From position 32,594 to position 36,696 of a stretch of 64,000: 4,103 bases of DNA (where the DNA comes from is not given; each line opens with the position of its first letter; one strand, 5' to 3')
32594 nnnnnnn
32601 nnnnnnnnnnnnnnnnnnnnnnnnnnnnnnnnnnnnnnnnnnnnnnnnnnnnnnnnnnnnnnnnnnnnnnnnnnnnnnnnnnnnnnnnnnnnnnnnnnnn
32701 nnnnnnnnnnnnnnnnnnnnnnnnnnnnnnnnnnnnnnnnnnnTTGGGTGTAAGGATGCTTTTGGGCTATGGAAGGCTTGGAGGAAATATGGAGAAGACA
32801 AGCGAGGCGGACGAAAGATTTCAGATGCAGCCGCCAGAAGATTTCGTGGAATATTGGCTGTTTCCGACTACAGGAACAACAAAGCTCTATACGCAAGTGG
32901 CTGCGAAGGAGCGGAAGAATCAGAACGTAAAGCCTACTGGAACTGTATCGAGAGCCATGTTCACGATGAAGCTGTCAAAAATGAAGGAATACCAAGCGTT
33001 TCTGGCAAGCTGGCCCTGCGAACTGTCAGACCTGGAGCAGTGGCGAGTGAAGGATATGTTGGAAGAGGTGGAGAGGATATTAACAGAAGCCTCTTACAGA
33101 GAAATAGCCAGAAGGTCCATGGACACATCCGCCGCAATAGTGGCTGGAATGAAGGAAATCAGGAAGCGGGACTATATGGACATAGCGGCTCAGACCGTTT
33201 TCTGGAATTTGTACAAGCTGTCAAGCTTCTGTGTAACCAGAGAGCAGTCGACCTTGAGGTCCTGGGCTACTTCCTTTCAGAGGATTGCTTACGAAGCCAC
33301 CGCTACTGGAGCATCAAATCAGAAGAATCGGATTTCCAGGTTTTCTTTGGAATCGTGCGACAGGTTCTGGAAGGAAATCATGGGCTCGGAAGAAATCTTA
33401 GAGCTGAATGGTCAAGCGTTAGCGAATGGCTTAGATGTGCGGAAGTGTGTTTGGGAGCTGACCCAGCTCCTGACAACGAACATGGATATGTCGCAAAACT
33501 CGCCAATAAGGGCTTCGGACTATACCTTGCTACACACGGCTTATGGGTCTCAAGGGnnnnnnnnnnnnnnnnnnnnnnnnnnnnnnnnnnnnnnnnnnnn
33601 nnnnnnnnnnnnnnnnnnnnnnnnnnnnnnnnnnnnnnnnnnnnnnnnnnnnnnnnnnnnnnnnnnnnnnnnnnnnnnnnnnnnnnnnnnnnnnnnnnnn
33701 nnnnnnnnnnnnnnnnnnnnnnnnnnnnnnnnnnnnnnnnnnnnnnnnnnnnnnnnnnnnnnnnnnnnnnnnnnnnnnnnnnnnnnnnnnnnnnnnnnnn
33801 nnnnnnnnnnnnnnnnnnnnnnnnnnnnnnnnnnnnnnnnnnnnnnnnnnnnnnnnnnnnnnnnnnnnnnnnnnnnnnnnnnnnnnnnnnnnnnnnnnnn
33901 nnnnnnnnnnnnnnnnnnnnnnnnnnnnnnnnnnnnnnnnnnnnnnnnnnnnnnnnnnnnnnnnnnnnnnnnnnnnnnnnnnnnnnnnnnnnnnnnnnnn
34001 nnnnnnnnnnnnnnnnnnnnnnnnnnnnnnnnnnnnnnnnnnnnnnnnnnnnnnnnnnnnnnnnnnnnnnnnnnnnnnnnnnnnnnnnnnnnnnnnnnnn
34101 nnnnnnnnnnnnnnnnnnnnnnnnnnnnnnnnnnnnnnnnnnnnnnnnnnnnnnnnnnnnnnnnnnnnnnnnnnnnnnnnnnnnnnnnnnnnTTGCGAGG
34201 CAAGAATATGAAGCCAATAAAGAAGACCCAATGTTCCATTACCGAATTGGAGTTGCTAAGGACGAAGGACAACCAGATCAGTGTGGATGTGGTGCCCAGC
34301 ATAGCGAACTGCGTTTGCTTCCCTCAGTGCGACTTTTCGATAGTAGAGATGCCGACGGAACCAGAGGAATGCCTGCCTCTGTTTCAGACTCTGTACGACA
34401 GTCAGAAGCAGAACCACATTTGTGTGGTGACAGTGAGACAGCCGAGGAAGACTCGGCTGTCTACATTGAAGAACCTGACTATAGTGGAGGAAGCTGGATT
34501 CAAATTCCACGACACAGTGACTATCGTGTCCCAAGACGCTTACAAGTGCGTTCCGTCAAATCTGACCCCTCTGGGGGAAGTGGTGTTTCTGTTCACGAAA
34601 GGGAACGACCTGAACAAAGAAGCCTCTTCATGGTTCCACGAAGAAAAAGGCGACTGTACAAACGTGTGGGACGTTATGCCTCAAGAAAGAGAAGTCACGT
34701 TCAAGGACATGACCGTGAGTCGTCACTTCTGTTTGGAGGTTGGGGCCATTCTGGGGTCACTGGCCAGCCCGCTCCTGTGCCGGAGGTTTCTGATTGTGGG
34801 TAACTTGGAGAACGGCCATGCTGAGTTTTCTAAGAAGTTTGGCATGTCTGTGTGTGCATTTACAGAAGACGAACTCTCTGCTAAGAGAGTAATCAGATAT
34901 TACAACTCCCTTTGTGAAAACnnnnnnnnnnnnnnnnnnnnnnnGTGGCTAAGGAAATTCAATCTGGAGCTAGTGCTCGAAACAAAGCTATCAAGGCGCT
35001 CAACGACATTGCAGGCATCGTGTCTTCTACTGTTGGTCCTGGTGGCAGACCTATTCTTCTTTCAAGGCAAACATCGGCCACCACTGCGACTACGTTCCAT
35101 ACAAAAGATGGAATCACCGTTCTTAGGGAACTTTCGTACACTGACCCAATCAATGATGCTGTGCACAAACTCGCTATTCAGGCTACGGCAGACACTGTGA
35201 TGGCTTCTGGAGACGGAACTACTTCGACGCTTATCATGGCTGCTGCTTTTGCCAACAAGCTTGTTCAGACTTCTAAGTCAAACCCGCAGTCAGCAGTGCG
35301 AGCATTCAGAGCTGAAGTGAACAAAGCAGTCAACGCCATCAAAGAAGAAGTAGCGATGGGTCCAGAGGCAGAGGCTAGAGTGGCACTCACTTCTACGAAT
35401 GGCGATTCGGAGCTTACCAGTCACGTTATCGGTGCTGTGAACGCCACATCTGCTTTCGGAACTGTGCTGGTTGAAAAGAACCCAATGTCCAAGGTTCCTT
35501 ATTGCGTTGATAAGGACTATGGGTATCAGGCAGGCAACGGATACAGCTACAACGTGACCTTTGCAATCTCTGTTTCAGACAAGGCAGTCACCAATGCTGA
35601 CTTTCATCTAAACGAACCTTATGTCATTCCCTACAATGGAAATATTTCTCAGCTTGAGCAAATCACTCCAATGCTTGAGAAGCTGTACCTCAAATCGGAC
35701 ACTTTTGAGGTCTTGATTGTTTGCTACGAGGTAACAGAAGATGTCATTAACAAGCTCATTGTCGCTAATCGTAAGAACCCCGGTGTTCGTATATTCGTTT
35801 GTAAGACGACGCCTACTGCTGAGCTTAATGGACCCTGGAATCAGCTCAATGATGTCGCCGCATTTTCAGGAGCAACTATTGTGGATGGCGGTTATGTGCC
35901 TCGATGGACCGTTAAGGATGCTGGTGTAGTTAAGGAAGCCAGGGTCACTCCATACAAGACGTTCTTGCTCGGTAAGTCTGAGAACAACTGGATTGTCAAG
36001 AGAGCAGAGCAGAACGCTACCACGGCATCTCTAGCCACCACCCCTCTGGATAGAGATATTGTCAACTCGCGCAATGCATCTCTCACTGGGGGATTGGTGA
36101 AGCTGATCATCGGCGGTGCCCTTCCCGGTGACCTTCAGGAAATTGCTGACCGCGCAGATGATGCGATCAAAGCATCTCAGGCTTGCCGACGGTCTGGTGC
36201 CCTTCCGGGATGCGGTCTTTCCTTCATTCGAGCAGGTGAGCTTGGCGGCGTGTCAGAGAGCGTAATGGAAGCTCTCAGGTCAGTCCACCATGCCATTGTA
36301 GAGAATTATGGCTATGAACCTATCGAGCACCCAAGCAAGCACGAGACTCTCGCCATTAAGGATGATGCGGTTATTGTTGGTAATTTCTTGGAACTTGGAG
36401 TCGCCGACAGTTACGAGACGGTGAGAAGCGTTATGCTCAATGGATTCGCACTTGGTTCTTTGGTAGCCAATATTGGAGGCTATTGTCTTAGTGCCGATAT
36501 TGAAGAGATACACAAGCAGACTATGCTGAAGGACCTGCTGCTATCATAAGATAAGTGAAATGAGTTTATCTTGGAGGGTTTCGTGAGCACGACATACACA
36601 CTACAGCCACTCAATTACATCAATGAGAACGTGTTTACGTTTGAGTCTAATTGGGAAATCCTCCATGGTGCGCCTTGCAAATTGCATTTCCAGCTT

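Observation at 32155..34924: Two same-strand reading frames are open together for about 0.77 kb and again about 0.6 kb in and around the 882-codon primase-polymerase-like ORF (candidate overprinted genes or recoding)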

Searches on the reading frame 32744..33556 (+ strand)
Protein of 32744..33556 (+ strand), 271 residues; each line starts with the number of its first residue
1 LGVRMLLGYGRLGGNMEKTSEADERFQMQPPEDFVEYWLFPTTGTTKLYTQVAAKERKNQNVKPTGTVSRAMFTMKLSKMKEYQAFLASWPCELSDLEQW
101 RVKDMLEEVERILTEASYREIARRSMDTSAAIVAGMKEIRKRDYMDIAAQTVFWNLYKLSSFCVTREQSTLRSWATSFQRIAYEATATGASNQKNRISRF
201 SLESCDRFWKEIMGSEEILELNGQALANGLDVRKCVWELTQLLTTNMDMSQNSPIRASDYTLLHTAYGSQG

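Call 4: search_protein_families(library=pfam, proteins=[window:32744-33556:+], max_evalue=1)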
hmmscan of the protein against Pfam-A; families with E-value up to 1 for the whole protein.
window:32744-33556:+ (271 aa): 0 families

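Call 5: search_protein_families(library=phrogs, proteins=[window:32744-33556:+], max_evalue=0.1)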
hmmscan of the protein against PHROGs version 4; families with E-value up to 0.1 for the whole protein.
window:32744-33556:+ (271 aa): 0 families

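Call 11: find_related_loci(query=window:32789-33556:+, collection=viral_contigs, flank=6000)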
Query window:32789-33556:+ (256 aa) in viral_contigs; peptide patterns used: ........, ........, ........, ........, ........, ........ (x = any residue, [..] = any of these).
3 stretches matched a pattern, but none encodes a relative of the query by tblastn (E <= 1e-3).

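Call 45: find_related_loci(query=A1, collection=viral_contigs, flank=5000)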
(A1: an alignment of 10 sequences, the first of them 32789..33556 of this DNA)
Query A1 (256 aa) in viral_contigs; peptide patterns used: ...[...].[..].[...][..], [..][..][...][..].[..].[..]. (x = any residue, [..] = any of these).
75 stretches matched a pattern; 1 encode a relative of the query (tblastn E <= 1e-3); 1 distinct loci.
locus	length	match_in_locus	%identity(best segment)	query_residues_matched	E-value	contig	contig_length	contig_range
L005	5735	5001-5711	53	16-252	5e-89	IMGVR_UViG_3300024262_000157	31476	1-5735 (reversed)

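Call 46: find_related_loci(query=A1, collection=metagenome_contigs, flank=5000)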
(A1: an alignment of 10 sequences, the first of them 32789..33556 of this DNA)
Query A1 (256 aa) in metagenome_contigs; peptide patterns used: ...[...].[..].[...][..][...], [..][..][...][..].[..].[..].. (x = any residue, [..] = any of these).
464 stretches matched a pattern; 3 encode a relative of the query (tblastn E <= 1e-3); 3 distinct loci.
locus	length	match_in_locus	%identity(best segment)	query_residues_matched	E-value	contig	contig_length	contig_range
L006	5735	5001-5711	53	16-252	2e-88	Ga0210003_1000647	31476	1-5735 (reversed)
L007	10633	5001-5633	37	39-249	2e-46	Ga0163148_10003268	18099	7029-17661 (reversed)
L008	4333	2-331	44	118-227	7e-32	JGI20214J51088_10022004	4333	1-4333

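Call 53: search_solved_structures(query=A1, max_evalue=1)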
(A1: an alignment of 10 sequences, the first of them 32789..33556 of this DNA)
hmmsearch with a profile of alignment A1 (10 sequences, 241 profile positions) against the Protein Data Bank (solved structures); distinct sequences matched with E-value up to 1: 2.
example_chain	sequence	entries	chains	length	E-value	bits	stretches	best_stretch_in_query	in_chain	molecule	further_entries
3a7p_A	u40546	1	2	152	0.21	14.1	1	23-80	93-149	Autophagy protein 16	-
2c9k_A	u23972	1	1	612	0.48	13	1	25-87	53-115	PESTICIDAL CRYSTAL PROTEIN CRY4AA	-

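Call 57: find_homologous_proteins(query=A1, max_evalue=0.001)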
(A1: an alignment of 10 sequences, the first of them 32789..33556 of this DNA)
Query A1 (10 sequences) (256 aa, profile of the alignment): 7 proteins with E <= 0.001 among 3985 candidates.
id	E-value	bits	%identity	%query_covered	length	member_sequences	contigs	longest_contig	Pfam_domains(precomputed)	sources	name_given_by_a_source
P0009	6.7e-93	329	35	83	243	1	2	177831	-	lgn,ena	-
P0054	1.4e-71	259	28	65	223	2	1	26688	-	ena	-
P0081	9.1e-53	197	28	61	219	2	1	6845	-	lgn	-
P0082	1.0e-52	197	26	75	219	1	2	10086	-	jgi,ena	jgi:hypothetical protein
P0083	2.3e-52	196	28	83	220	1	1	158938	-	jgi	jgi:hypothetical protein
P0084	3.9e-51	192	26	68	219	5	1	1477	-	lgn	-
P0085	5.4e-49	185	28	76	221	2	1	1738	-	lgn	-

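Call 77: search_protein_families(library=pfam, alignment_id=A1, max_evalue=0.05)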
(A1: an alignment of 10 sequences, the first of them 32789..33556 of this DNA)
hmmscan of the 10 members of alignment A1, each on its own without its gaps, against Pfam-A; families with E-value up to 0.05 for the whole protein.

A. member 1, window:32789-33556:+ (256 aa): 0 families

B. families by the number of members that match (of 10 scanned): 7 families
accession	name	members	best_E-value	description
PF23528.1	Microp_apicomplexa_15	1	0.0067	Apicomplexa microprotein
PF01981.21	PTH2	1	0.013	Peptidyl-tRNA hydrolase PTH2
PF11988.14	Dsl1_N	1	0.014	Retrograde transport protein Dsl1 N terminal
PF02190.22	LON_substr_bdg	1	0.018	ATP-dependent protease La (LON) substrate-binding domain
PF16754.10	Pesticin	1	0.022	Bacterial toxin homologue of phage lysozyme, C-term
PF24459.1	DUF7574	1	0.025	Domain of unknown function (DUF7574)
PF12712.13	DUF3805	1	0.044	Domain of unknown function (DUF3805)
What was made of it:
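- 32789..33559 (+): Gene B1: 256 aa, +1 frame, fully nested in A. It is an autonomous protein family of unknown function. There are no Pfam, PHROG or PDB matches (calls 4, 5, 53, 77).
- On Intein / intron-borne homing endonuclease insertion (for B1 inside A): B1 is out of frame with A. No Pfam or PHROG domains are found in 10 family members (calls 4, 5, 77).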

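Call 81: search_dna_similar(query=window:32789-33556:+, collection=phages, mode=protein, max_rows=12, max_evalue=0.001)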
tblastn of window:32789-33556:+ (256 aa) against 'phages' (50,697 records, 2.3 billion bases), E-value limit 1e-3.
No match.

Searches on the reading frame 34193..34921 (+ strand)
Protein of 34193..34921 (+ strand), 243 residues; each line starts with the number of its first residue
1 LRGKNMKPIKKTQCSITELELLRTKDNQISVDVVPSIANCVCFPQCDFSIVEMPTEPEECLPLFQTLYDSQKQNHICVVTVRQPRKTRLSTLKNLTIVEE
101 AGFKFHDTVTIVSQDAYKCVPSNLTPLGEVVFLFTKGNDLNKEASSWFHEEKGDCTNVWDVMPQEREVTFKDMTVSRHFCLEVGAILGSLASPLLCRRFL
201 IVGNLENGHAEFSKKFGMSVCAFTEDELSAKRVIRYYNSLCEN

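Call 4: search_protein_families(library=pfam, proteins=[window:34193-34921:+], max_evalue=1)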
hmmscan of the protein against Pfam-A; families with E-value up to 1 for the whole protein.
window:34193-34921:+ (243 aa): 1 family
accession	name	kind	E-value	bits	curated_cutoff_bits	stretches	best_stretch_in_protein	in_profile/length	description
PF04900.18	Fcf1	-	0.15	12.8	21.4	1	12-93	12-83/99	Fcf1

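Call 5: search_protein_families(library=phrogs, proteins=[window:34193-34921:+], max_evalue=0.1)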
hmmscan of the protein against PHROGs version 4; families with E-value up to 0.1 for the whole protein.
window:34193-34921:+ (243 aa): 0 families

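Call 12: find_related_loci(query=window:34208-34921:+, collection=viral_contigs, flank=6000)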
Query window:34208-34921:+ (238 aa) in viral_contigs; peptide patterns used: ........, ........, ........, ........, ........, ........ (x = any residue, [..] = any of these).
8 stretches matched a pattern, but none encodes a relative of the query by tblastn (E <= 1e-3).

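Call 52: search_solved_structures(query=A3, max_evalue=1, show_alignments=1)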
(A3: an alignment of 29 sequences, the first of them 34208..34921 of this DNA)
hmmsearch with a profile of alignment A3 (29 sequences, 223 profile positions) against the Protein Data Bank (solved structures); distinct sequences matched with E-value up to 1: 0.

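Call 55: search_protein_families(library=pfam, alignment_id=A3, max_evalue=0.05)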
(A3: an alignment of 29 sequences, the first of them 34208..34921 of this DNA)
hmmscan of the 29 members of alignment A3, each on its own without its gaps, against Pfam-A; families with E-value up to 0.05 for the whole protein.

A. member 1, window:34208-34921:+ (238 aa): 0 families

B. families by the number of members that match (of 29 scanned): 2 families
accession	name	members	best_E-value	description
PF01555.25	N6_N4_Mtase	1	0.0013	DNA methylase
PF18390.7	GlgX_C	1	0.0018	Glycogen debranching enzyme C-terminal domain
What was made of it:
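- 34208..34924 (+): Gene B2: 238 aa, +1 frame, with an N4/N6 DNA-methyltransferase-like fold and no recognisable (D/S)PPY motif. Only 1 of 29 family members weakly matches PF01555 (call 55).
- On N6/N4 amino-DNA methyltransferase (PF01555-like) (for B2): Only 1 of 29 family members hits, at E = 0.0013 (call 55).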

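Call 85: predict_structure(alignment_id=A4)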
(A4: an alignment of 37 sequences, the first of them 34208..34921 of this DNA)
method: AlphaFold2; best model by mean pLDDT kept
length: 238 residues; sequences in the alignment: 37
mean_pLDDT: 94.0   pTM: 0.89
mean pLDDT of the five models: 94.0, 93.4, 93.2, 93.2, 92.6
residues with pLDDT >= 90: 208; 70-90: 21; 50-70: 9; < 50: 0
segments of 3 or more residues with pLDDT < 50: none
pLDDT, mean of each block of 10 residues (from residue 1): 71 89 97 91 98 96 97 96 97 98 97 92 96 97 97 94 75 96 98 98 97 98 98 95
secondary structure, 60 per line:
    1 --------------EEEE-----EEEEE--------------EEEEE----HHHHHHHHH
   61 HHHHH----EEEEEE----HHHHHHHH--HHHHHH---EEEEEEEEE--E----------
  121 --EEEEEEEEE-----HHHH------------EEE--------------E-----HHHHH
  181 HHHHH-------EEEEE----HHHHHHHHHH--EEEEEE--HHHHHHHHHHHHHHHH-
elements in order: E15-18 E24-28 E43-47 H52-65 E70-75 H80-87 H90-95 E99-107 E123-131 H137-140 E153-155 H176-185 E193-197 H202-211 E214-219 H222-237
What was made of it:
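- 34208..34924 (+): The AF2 model has pLDDT 94 and pTM 0.89 (call 85).
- On N6/N4 amino-DNA methyltransferase (PF01555-like) (for B2): The AF2 model has pLDDT 94 (call 85).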

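Call 89: fold_search(model_id=the predicted structure, library=pdb)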
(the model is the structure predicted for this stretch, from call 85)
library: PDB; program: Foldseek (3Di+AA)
matches with E <= 10: 1106; with E <= 0.001: 175
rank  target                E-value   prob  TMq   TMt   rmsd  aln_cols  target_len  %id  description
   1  8s9o_B                4.3e-08  1.00  0.57  0.61   5.0       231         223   10  DNA cytosine-N4 methyltransferase (residues 61-324) from the Bdelloid rotifer Adineta vaga - P1 crystal form (released 2023-08-02)
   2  8s9m                  6.3e-08  1.00  0.55  0.54   5.9       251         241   10  DNA cytosine-N4 methyltransferase (residues 79-324) from the Bdelloid rotifer Adineta vaga (released 2023-08-02)
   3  2zie_B                1.1e-07  1.00  0.52  0.53   6.8       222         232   14  Crystal Structure of TTHA0409, Putatative DNA Modification Methylase from Thermus thermophilus HB8- Selenomethionine d (released 2008-07-29)
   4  8s9o_A                1.2e-07  1.00  0.57  0.59   5.1       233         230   10  DNA cytosine-N4 methyltransferase (residues 61-324) from the Bdelloid rotifer Adineta vaga - P1 crystal form (released 2023-08-02)
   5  5hfj_B                1.6e-07  1.00  0.55  0.65   5.3       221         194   10  crystal structure of M1.HpyAVI-SAM complex (released 2016-11-16)
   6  8s9n                  1.7e-07  1.00  0.58  0.61   4.9       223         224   11  DNA cytosine-N4 methyltransferase (residues 61-324) from the Bdelloid rotifer Adineta vaga - C2 crystal form (released 2023-08-02)
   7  2zif_B                1.7e-07  1.00  0.52  0.51   6.8       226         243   13  Crystal Structure of TTHA0409, Putative DNA Modification Methylase from Thermus thermophilus HB8- Complexed with S-Ade (released 2008-07-29)
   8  5hfj_F                1.9e-07  1.00  0.55  0.65   5.9       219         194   11  crystal structure of M1.HpyAVI-SAM complex (released 2016-11-16)
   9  6pbd_B                2.2e-07  1.00  0.59  0.44   5.9       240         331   10  DNA N6-Adenine Methyltransferase CcrM In Complex with Double-Stranded DNA Oligonucleotide Containing Its Recognition S (released 2019-10-23)
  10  7f4p_A                2.8e-07  1.00  0.41  0.45   6.1       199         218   13  Crystal structure of SAM-bound MTA1-p2 complex (released 2022-06-15)
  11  9g4u_A                2.9e-07  1.00  0.48  0.53   8.8       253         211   11  Crystal structure of the human METTL3-METTL14 in complex with small molecule inhibitor Compound 31 (released 2025-02-12)
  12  7o2e_A                3.1e-07  1.00  0.47  0.54   9.0       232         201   11  Crystal structure of the human METTL3-METTL14 complex bound to Compound 21 (ADO_AD_089) (released 2021-09-01)
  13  6ttv_A                3.8e-07  1.00  0.46  0.53   9.0       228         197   11  Crystal structure of the human METTL3-METTL14 complex bound to Compound 3 (ASI_M3M_138) (released 2020-03-04)
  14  2zif_A                4.0e-07  1.00  0.51  0.51   6.8       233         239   13  Crystal Structure of TTHA0409, Putative DNA Modification Methylase from Thermus thermophilus HB8- Complexed with S-Ade (released 2008-07-29)
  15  6ttt_A                4.0e-07  1.00  0.45  0.53   8.7       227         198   11  Crystal structure of the human METTL3-METTL14 complex bound to Compound 2 (ASI_M3M_140) (released 2020-03-04)
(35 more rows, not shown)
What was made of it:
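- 34208..34924 (+): Foldseek against PDB gives N4C/N6A methyltransferases at E = 4e-8, probability 1.00 (call 89).
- On N6/N4 amino-DNA methyltransferase (PF01555-like) (for B2): Foldseek against PDB gives E = 4e-8, probability 1.00, TM 0.52-0.59 to N4CMT, TTHA0409, M1.HpyAVI and CcrM (call 89).
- Checked: 'Methyltransferase-like fold' for B2 is confirmed at fold level (calls 85, 89).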

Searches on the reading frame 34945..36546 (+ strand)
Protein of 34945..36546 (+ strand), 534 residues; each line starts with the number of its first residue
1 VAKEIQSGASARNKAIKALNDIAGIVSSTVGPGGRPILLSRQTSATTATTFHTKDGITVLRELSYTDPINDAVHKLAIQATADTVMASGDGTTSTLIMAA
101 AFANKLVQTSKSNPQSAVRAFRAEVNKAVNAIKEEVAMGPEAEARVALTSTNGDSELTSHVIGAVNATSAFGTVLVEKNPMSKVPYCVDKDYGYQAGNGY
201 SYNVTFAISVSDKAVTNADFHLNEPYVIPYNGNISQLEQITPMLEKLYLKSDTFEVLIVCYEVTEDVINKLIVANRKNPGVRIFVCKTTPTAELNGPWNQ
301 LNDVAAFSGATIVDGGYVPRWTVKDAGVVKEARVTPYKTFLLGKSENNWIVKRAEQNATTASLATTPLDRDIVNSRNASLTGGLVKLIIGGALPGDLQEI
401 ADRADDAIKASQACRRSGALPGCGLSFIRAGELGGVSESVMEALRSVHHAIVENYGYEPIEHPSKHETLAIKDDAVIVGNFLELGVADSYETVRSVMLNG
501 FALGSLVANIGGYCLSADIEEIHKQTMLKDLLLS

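Call 80: search_dna_similar(query=window:34945-36546:+, collection=phages, mode=protein, max_rows=12)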
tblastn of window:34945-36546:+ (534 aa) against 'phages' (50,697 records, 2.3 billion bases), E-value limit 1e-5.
Records with a match: 203; places in all: 203; records where one place covers at least 80% of the query: 176.
Best place of each record, by identity: <60% 203.
By first word of the organism name: Vibrio 83; Flavobacterium 73; Cellulophaga 9; uncultured 7; Bacteroides 6; Listeria 4; Bacteriophage 3; Acinetobacter 2; Salmonella 2; Staphylococcus 2; and 9 more.
By host as written in the record: - 76; Flavobacterium sp. BAL314 68; Listeria monocytogenes 4; Flavobacterium sp. LMO8 4; Cellulophaga sp. HaHa_2_95 4; Vibrio parahaemolyticus 3; Homo sapiens 2; Vibrio crassostreae 2; and 33 more.
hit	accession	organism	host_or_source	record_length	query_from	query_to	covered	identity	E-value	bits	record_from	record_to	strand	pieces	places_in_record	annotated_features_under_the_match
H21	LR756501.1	uncultured phage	metagenomic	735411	1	521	98%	26.7%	2e-33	141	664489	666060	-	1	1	record has no annotation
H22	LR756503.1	uncultured phage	metagenomic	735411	1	521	98%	26.7%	2e-33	141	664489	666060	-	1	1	record has no annotation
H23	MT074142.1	Bacteroides phage DAC23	Bacteroides thetaiotaomicron VPI-5490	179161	1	507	95%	26.6%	2e-27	123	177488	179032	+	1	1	hypothetical protein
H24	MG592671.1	Vibrio phage 2.275.O._10N.286.54.E11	Vibrio cyclitrophicus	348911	1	519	97%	25.8%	9e-27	121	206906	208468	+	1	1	HSP60 family chaperonin GroEL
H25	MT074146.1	Bacteroides phage SJC03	Bacteroides thetaiotaomicron VPI-5494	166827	1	507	95%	26.4%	3e-27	122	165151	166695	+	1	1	hypothetical protein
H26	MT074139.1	Bacteroides phage DAC19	Bacteroides thetaiotaomicron VPI-5487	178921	1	507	95%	26.4%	4e-27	122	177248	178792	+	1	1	hypothetical protein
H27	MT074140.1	Bacteroides phage DAC20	Bacteroides thetaiotaomicron VPI-5488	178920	1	507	95%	26.4%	4e-27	122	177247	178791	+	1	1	hypothetical protein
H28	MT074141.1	Bacteroides phage DAC22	Bacteroides thetaiotaomicron VPI-5489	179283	1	507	95%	26.4%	4e-27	122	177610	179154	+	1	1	hypothetical protein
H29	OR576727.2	Myxococcus phage Mx1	Myxococcus sp.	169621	1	524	98%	25.5%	2e-38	156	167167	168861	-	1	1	heat shock protein 60 family chaperone GroEL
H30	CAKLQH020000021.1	Acinetobacter phage MD-2021a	not known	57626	2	521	97%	25.4%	5e-28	125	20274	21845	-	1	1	groL: chaperonin Cpn60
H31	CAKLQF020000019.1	Acinetobacter phage MD-2021a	not known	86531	2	521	97%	25.4%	5e-28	125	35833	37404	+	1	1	groL: chaperonin Cpn60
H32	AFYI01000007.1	Salmonella enterica subsp. enterica serovar Infantis str. ...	Homo sapiens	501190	2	519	97%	25.0%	5e-23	109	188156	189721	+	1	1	chaperonin GroL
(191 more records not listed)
